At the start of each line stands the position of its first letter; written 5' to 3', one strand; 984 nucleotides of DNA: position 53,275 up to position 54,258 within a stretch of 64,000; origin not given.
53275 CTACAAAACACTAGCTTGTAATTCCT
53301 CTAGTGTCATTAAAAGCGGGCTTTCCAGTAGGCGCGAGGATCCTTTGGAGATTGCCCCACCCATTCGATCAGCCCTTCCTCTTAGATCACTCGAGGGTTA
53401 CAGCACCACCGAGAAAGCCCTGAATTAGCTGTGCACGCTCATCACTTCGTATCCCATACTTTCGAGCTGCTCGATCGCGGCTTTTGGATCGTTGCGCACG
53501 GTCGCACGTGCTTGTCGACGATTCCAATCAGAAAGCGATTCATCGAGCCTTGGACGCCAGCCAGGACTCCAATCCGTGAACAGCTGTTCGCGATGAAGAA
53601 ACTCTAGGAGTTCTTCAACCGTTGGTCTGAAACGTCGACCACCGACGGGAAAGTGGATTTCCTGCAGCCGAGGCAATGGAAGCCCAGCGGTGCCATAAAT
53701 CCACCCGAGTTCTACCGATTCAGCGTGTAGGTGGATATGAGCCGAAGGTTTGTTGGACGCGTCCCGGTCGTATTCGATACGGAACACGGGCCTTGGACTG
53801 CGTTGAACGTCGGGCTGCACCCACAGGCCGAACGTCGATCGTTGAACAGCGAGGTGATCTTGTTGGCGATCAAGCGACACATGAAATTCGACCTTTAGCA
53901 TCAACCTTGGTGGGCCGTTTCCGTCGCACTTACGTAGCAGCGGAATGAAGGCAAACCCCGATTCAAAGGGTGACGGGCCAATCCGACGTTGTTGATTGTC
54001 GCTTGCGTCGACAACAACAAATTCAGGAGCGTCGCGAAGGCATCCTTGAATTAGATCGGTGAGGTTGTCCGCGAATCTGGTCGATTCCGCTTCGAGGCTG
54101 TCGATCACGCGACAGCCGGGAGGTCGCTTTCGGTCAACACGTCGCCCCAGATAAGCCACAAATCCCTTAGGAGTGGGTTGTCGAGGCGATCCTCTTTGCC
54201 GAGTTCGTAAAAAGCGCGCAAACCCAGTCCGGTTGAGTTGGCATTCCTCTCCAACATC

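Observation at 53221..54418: Low-GC islet with a translationally coupled 63-aa + 227-aa gene pair of no recognisable family: candidate toxin-antitoxin / defence-type module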

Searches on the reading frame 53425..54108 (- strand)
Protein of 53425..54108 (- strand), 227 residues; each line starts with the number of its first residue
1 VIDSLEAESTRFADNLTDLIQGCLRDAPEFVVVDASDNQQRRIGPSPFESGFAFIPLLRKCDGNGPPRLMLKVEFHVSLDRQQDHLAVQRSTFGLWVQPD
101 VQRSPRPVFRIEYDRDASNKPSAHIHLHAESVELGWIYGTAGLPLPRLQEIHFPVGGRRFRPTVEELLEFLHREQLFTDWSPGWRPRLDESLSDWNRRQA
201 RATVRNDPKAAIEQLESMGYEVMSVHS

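Call 4: search_protein_families(library=pfam, proteins=[window:53425-54108:-], max_evalue=1)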
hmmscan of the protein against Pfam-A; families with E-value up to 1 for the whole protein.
window:53425-54108:- (227 aa): 2 families
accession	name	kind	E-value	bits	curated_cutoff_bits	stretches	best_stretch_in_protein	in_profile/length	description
PF01017.26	STAT_alpha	-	0.13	12.8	27.5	1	188-217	90-119/167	STAT transcription factor, coiled-coil domain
PF06399.18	GFRP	-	0.15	12.3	25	1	201-225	45-69/83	GTP cyclohydrolase I feedback regulatory protein (GFRP)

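Call 5: search_protein_families(library=padloc, proteins=[window:53425-54108:-], max_evalue=1)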
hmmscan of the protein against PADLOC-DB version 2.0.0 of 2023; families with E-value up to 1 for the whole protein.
window:53425-54108:- (227 aa): 0 families

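Call 6: search_protein_families(library=ncbifam, proteins=[window:53425-54108:-], max_evalue=1)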
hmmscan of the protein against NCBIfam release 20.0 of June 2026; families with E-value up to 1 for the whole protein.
window:53425-54108:- (227 aa): 0 families

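Call 7: find_homologous_proteins(query=window:53425-54108:-, max_evalue=0.001)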
Query window:53425-54108:- (227 aa): 110 proteins with E <= 0.001 among 412 candidates.
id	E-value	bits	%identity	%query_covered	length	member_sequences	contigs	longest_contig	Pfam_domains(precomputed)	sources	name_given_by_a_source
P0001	5.3e-152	522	100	100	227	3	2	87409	-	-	-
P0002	5.6e-110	384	74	99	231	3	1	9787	-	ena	-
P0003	7.8e-109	381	74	98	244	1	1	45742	-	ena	-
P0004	2.5e-106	372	72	99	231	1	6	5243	-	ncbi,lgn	-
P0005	3.6e-106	372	71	99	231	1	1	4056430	-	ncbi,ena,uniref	ncbi:hypothetical protein [Candidatus Poriferisocius sp.]|uniref:hypothetical protein n=1 Tax=Candid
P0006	4.3e-106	372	71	99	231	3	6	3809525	-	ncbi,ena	-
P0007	1.4e-104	367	71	99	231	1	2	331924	-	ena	-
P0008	2.1e-104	366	71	99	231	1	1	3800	-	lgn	-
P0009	3.6e-102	359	70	98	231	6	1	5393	-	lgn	-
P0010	6.3e-100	351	65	99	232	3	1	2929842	-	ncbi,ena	-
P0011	2.6e-95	336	67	98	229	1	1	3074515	-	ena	-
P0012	9.0e-93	328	65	98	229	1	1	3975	-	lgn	-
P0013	1.4e-92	327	64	98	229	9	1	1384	-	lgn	-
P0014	8.7e-92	325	65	98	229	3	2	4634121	-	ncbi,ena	-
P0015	9.1e-92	325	66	98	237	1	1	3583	-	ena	-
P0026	1.9e-86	307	63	99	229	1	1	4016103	-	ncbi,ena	-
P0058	1.3e-68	249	53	98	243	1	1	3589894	-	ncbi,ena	-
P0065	1.3e-64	236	51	98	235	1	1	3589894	-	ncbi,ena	-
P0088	4.4e-50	188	46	96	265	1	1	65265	-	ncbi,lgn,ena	-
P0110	1.6e-19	88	30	95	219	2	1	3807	-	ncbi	-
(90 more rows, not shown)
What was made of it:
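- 53425..54108 (-): Large gene, 227 aa. Proposed effector/toxin. Signature motifs are EYDR (112-115), AH124-x-H-x-H and LH152-F-P-x-GGRRFRP-x-x-EE (152-166). 110 homologues (call 7).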

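Call 8: search_protein_families(library=phrogs, proteins=[window:53425-54108:-], max_evalue=1)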
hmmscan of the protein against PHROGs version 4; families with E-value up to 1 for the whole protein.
window:53425-54108:- (227 aa): 0 families
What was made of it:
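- Checked: 'No recognisable family' is confirmed against Pfam, NCBIfam, PADLOC and PHROGs (calls 4, 5, 6, 8).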

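Call 9: search_solved_structures(query=window:53425-54108:-, max_evalue=10)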
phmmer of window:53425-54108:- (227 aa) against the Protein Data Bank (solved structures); distinct sequences matched with E-value up to 10: 1.
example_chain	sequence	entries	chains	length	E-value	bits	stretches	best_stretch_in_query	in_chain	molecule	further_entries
1wz3_A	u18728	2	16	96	1.1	11.9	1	139-195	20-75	autophagy 12b | Ubiquitin-like protein ATG12B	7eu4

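Call 11: find_encoding_contigs(protein=P0005, flank=6000, max_places=3)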
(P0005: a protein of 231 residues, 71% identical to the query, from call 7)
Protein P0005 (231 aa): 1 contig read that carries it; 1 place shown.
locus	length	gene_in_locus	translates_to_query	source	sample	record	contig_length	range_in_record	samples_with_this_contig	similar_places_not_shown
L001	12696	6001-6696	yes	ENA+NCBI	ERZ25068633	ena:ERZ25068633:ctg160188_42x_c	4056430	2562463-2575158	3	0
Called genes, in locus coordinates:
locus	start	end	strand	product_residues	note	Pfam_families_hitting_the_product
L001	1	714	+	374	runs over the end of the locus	PF00425:Chorismate_bind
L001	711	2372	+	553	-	PF02776:TPP_enzyme_N, PF16582:TPP_enzyme_M_2, PF02775:TPP_enzyme_C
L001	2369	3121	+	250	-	PF00561:Abhydrolase_1, PF00975:Thioesterase, PF12146:Hydrolase_4, PF12697:Abhydrolase_6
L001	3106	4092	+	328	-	PF13378:MR_MLE_C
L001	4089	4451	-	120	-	-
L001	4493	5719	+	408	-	PF05977:MFS_3, PF07690:MFS_1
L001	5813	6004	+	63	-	-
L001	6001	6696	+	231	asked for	-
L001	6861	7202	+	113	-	-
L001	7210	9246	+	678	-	PF13589:HATPase_c_3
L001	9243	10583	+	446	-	PF00145:DNA_methylase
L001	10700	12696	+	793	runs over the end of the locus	PF12161:HsdM_N, PF02384:N6_Mtase, PF07669:Eco57I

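Call 13: find_encoding_contigs(protein=P0058, flank=6000, max_places=3)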
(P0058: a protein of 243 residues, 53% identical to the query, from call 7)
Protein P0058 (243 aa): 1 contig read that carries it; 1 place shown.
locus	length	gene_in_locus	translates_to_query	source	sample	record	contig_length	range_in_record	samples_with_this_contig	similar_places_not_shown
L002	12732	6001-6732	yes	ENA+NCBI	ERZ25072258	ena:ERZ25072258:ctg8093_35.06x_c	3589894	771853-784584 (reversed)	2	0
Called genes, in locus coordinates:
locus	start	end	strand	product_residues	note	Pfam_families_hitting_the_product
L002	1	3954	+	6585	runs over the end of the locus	PF00395:SLH, PF02368:Big_2 (faint), PF17963:Big_9 (faint), PF22352:K319L-like_PKD (faint), PF05345:He_PIG (weak)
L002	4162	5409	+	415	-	PF02661:Fic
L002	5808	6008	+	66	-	-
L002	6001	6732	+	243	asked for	-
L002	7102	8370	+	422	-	PF00724:Oxidored_FMN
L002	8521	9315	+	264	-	PF10604:Polyketide_cyc2 (weak), PF08327:AHSA1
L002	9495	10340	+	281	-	PF05721:PhyH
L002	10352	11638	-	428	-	PF07690:MFS_1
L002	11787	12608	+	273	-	PF00378:ECH_1, PF16113:ECH_2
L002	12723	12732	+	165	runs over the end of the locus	PF00903:Glyoxalase, PF18029:Glyoxalase_6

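Call 14: find_encoding_contigs(protein=P0088, flank=6000, max_places=3)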
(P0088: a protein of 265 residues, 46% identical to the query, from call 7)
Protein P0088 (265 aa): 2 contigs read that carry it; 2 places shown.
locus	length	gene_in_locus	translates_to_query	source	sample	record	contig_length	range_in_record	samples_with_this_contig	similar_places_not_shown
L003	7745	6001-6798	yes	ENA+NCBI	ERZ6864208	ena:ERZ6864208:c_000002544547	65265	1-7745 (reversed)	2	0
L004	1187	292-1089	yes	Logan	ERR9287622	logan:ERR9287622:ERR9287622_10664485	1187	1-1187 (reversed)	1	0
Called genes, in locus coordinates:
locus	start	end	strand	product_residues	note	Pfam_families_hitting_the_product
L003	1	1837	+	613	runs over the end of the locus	PF00082:Peptidase_S8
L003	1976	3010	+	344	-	PF13302:Acetyltransf_3, PF00583:Acetyltransf_1, PF13673:Acetyltransf_10 (weak), PF13508:Acetyltransf_7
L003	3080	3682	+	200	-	-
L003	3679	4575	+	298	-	-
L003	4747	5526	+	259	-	PF00665:rve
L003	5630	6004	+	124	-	-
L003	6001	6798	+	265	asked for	-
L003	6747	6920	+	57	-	-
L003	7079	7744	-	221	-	?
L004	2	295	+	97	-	?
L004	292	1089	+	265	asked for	-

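Call 17: predict_structure(alignment_id=A1)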
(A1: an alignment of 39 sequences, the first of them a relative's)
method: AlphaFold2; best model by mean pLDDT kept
length: 227 residues; sequences in the alignment: 39
mean_pLDDT: 93.7   pTM: 0.89
mean pLDDT of the five models: 93.7, 93.6, 93.0, 91.9, 91.6
residues with pLDDT >= 90: 201; 70-90: 23; 50-70: 2; < 50: 1
segments of 3 or more residues with pLDDT < 50: none
pLDDT, mean of each block of 10 residues (from residue 1): 91 98 98 94 97 97 94 98 94 96 95 94 88 90 93 82 96 97 98 94 91 96 79
secondary structure, 60 per line:
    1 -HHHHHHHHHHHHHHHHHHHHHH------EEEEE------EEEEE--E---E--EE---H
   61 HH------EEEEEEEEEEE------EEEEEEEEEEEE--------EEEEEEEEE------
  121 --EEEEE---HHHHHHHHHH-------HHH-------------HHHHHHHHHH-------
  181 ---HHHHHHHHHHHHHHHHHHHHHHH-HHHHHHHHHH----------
elements in order: H2-23 E30-34 E41-45 E69-79 E86-97 E106-114 E123-127 H131-140 H164-173 H184-206 H208-217
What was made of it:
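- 53425..54108 (-): AF2 pLDDT 93.7, pTM 0.89 (call 17).
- Closest known: Mam33/p32/C1QBP-type and SecB-type alpha+beta folds. Same: The order of secondary-structure elements is similar (H2-23, six strands, then four helices; call 17).
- Tried and rejected: R-S-E ADP-ribosyltransferase and RES: the candidate residues lie in predicted helices, not in the strands those folds require (call 17).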

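Call 20: fold_search(model_id=the predicted structure, library=pdb)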
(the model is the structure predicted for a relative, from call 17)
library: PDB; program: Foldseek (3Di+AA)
matches with E <= 10: 822; with E <= 0.001: 0
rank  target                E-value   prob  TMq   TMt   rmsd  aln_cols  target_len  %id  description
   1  3msw                  1.8e-02  0.30  0.14  0.22  16.1       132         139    9  Crystal structure of a Protein with unknown function (BF3112) from Bacteroides fragilis NCTC 9343 at 1.90 A resolution (released 2010-06-09)
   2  7pub_CQ               7.5e-02  0.15  0.18  0.18  17.9       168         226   13  Late assembly intermediate of the Trypanosoma brucei mitoribosomal small subunit (released 2022-05-04)
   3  8i34_A                7.5e-02  0.11  0.14  0.17  16.6       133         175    9  The crystal structure of EPD-BCP1 from a marine sponge (released 2023-08-16)
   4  3qv0                  1.1e-01  0.13  0.17  0.20  15.8       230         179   12  Crystal structure of Saccharomyces cerevisiae Mam33 (released 2011-06-08)
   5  5i7k_A                1.2e-01  0.03  0.11  0.12  22.0       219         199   12  Crystal Structure of Human SPLUNC1 Dolphin Mutant D1 (G58A, S61A, G62E, G63D, G66D, I67T) (released 2016-05-18)
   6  6baq_B                1.5e-01  0.03  0.10  0.11  21.4       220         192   11  Mus musculus BPIFA1 (released 2018-05-09)
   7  9nn2_B                2.4e-01  0.13  0.18  0.06  10.2       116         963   14  Composite structure of HSV-1 helicase-primase in complex with a forked DNA and amenamevir (released 2025-11-19)
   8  3rpx_B                2.4e-01  0.08  0.16  0.21  15.5       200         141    7  Crystal structure of complement component 1, q subcomponent binding protein, C1QBP (released 2011-05-11)
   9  8i34_B                2.7e-01  0.09  0.13  0.16  15.4       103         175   12  The crystal structure of EPD-BCP1 from a marine sponge (released 2023-08-16)
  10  5wio_D                3.0e-01  0.09  0.13  0.19  13.4        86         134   16  TraE protein in complex with 4-(1H-pyrrol-1-yl)pyridine-2-carboxylic acid (released 2017-11-15)
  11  6sga_CQ               3.4e-01  0.06  0.16  0.17  18.7       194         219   12  Body domain of the mt-SSU assemblosome from Trypanosoma brucei (released 2019-09-18)
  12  9y6s_9K               3.9e-01  0.04  0.13  0.08  16.3       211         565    9  96-nm repeat of the Leishmania tarentolae doublet microtubule (released 2025-12-17)
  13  6p7s_A                4.4e-01  0.08  0.17  0.11  13.4       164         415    7  Crystal Structure of the Cedar henipavirus Attachment G Glycoprotein globular domain in complex with the receptor ephr (released 2019-09-25)
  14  3vx8_C                4.4e-01  0.06  0.17  0.19  13.8       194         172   13  Crystal structure of Arabidopsis thaliana Atg7NTD-Atg3 complex (released 2012-11-14)
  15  1hkx_C                4.4e-01  0.05  0.11  0.15  13.8        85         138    8  Crystal structure of calcium/calmodulin-dependent protein kinase (released 2003-06-02)
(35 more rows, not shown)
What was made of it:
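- On Mam33/p32-like fold: Foldseek E = 0.11-0.24 and TM 0.16-0.21 for 3qv0 and 3rpx (call 20).
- Closest known: Mam33/p32/C1QBP-type and SecB-type alpha+beta folds. Same: Several of these proteins appear among the weak Foldseek hits (call 20).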

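Call 21: fold_search(model_id=the predicted structure, library=viral)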
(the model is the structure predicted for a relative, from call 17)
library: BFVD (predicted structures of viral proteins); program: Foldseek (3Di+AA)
matches with E <= 10: 973; with E <= 0.001: 0
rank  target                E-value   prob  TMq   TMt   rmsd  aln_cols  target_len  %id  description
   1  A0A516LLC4            1.0e-02  0.38  0.20  0.23  13.3       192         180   12  (no name in the UniProt tables at hand)
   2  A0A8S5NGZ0            1.5e-02  0.60  0.24  0.32  13.0       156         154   17  Uncharacterized protein [Siphoviridae sp. ctRg81]
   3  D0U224                2.1e-02  0.20  0.17  0.20  18.1       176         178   12  Uncharacterized protein [Clavibacter phage CMP1]
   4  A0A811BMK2            3.2e-02  0.25  0.19  0.11  17.1       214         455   14  DUF5848 domain-containing protein [Pandoravirus japonicus]
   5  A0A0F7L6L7            3.6e-02  0.44  0.22  0.22   8.0       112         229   17  Uncharacterized protein [uncultured marine virus]
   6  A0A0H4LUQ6            4.6e-02  0.30  0.19  0.09  12.2       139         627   13  (no name in the UniProt tables at hand)
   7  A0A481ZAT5            4.6e-02  0.10  0.18  0.15  23.6       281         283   13  Uncharacterized protein [Pithovirus LCPAC304]
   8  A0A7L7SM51            1.0e-01  0.33  0.21  0.26  12.7       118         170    8  Uncharacterized protein [Enterococcus phage 9183]
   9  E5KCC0                1.1e-01  0.63  0.29  0.43   7.2       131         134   11  p32 kDa protein (Fragment) [Isavirus salaris]
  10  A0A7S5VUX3            1.1e-01  0.08  0.13  0.12  15.1       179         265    8  (no name in the UniProt tables at hand)
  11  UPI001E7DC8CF         1.3e-01  0.18  0.18  0.23  13.6       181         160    8  (no name look-up for this kind of identifier)
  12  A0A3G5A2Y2            1.4e-01  0.16  0.27  0.25  22.3       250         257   10  Uncharacterized protein [Harvfovirus sp.]
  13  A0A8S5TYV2            1.5e-01  0.21  0.20  0.28   8.4       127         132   10  Torus domain [Siphoviridae sp. ctnPP24]
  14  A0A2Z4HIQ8            1.5e-01  0.04  0.13  0.13  27.1       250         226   13  Uncharacterized protein [Cassava Torrado-like virus]
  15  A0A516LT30            1.6e-01  0.38  0.24  0.09  12.6       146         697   13  (no name in the UniProt tables at hand)
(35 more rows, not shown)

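Call 24: find_related_loci(query=A1, collection=genome_contigs, flank=8000)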
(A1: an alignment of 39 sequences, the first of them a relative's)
Query A1 (227 aa) in genome_contigs; peptide patterns used: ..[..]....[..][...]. (x = any residue, [..] = any of these).
148 stretches matched a pattern; 136 encode a relative of the query (tblastn E <= 1e-3); the best 80 are kept; 80 distinct loci.
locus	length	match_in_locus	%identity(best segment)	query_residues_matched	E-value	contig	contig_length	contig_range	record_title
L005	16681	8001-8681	72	5-225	1e-110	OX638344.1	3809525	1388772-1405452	MAG: uncultured Acidimicrobiales bacterium isolate f043cee6-6750-45b5-b834-f9289512c0be genome assembly, chromosome: 1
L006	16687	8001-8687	72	3-225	2e-110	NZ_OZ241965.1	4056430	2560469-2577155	MAG: Candidatus Poriferisocius sp. isolate b25f411a-8abc-437d-a916-241d4d5bb498 chromosome 1, complete sequence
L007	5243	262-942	73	5-225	1e-109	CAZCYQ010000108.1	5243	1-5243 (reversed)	MAG TPA_asm: uncultured Rhodothermaceae bacterium isolate SRP109090_co2_2 genome assembly, contig: NODE_24220_length_524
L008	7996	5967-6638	71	5-222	3e-105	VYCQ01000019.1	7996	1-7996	MAG: Acidimicrobiia bacterium isolate SB0675_bin_2 NODE_3611_length_7996_cov_29.420854, whole genome shotgun sequence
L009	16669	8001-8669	65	3-222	1e-93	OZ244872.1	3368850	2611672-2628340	MAG: Candidatus Aldehydirespirator sp. isolate 389653a7-0111-4ae2-a933-d032a7ae712c genome assembly, chromosome: 1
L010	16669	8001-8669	65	3-222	8e-91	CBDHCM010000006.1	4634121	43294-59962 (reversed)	MAG: Candidatus Aldehydirespirator sp. isolate 36171f10-6b1c-407a-8267-17b84cd7c53a genome assembly, contig: chromosome_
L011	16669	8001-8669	60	3-223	2e-88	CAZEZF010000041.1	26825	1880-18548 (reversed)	MAG TPA_asm: uncultured Acidimicrobiia bacterium isolate SRP109090_co1_244 genome assembly, contig: NODE_2388_length_268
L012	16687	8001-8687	57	1-223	4e-83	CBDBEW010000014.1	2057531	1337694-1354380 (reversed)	MAG: Candidatus Aldehydirespiratoraceae bacterium isolate 3d1cf90a-8848-4f2b-8cf4-e3ffddaed6ea genome assembly, contig:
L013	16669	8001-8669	62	4-224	3e-82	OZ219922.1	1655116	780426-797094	MAG: Acidimicrobiia bacterium isolate 542d8752-d573-496e-aaa5-f876508f7d52 genome assembly, chromosome: 1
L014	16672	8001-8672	59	1-222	4e-81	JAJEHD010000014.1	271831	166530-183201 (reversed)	MAG: Acidimicrobiia bacterium isolate p16x60bins.22 k141_102538, whole genome shotgun sequence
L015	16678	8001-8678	54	3-224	1e-70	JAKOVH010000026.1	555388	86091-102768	MAG: Actinomycetes bacterium isolate JPNG_maxbin.048 k201_252245, whole genome shotgun sequence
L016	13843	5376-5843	68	67-222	1e-69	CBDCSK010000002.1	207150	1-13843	MAG: Candidatus Aldehydirespirator sp. isolate 158ad01d-a0e1-4362-9a4e-647a92b6262f genome assembly, contig: contig_2, w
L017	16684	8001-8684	65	3-224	2e-103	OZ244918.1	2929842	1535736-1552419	MAG: Candidatus Poriferisocius sp. isolate 059c7ca3-f08e-4c66-a120-614690c839ce genome assembly, chromosome: 1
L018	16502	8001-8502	76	1-222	7e-67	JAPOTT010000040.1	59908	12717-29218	MAG: bacterium isolate CAR3_bin_7 NODE_168_length_59908_cov_16.9615, whole genome shotgun sequence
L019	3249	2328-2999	51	3-222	1e-64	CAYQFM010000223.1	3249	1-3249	MAG TPA_asm: uncultured Iamiaceae bacterium isolate SRP263991_co5_177 genome assembly, contig: NODE_61521_length_3249_co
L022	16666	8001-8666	46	7-224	1e-55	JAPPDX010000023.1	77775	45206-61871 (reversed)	MAG: bacterium isolate IRC4_bin_37 NODE_366_length_77775_cov_13.6453, whole genome shotgun sequence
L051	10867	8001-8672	32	5-227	3e-29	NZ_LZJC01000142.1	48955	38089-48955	Mycobacterium sp. E1214 contig_7, whole genome shotgun sequence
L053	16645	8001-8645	30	4-222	6e-26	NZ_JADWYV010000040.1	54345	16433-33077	Frankia nepalensis strain CN4 NODE_40_length_54345_cov_31.053475, whole genome shotgun sequence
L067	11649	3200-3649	38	73-222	1e-22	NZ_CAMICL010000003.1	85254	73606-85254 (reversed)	MAG: uncultured Corynebacterium sp. isolate WZurEhX608_bin.1.MAG NODE_4_length_85254_cov_20.285942, whole genome shotgun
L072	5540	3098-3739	33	4-225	6e-22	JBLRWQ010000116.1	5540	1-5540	MAG: Nitriliruptoraceae bacterium isolate TamC05-15 NODE_116_length_5540_cov_3.427970, whole genome shotgun sequence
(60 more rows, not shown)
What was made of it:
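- Patchy distribution: 136 loci found among about 185,000 species genomes with one peptide pattern (call 24).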

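Call 25: search_solved_structures(query=A1, max_evalue=10)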
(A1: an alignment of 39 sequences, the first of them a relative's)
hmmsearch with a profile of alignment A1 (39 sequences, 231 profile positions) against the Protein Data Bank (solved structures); distinct sequences matched with E-value up to 10: 2.
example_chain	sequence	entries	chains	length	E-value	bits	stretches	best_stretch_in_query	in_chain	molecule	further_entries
9mg8_A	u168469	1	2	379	0.01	18.5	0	4-81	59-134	b-iTHR-110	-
6u5b_a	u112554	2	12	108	0.093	15.4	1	154-208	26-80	Sheath Initiator PA0617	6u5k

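Call 31: search_protein_representatives(alignment_id=A1)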
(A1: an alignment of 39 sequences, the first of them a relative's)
Query: 39 sequences, 231 profile positions. Proteins with E-value up to 0.001 (for the whole library): 1074; up to 1e-10: 820; up to 1e-30: 366. The best 150 are listed.
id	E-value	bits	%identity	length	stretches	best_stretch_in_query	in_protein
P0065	5.1e-88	310.8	-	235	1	1-230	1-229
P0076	3.0e-82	291.9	-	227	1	2-229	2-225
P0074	2.9e-81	288.7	-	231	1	3-230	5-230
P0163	2.6e-80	285.6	-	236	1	2-230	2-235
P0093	3.6e-76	272.0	-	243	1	3-230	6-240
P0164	4.5e-76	271.7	-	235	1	3-230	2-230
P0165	2.5e-75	269.2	-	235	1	1-230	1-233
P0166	3.6e-75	268.7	-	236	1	3-229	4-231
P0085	3.7e-75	268.7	-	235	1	1-226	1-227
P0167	8.6e-74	264.2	-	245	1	3-230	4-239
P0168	9.3e-74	264.1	-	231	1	1-229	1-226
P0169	3.8e-73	262.1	-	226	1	3-228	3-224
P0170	3.6e-72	258.9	-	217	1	4-229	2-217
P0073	1.5e-71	256.9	-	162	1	73-229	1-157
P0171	2.0e-70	253.2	-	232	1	4-229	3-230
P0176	2.8e-66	239.6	-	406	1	4-229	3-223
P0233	1.6e-44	168.5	-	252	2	144-226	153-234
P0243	4.0e-43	163.9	-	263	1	3-229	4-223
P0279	5.1e-41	157.0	-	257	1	3-229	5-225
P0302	2.1e-39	151.7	-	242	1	3-230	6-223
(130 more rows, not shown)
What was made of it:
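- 53425..54108 (-): 1074 clusters at 50% identity with E <= 1e-3 (call 31).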
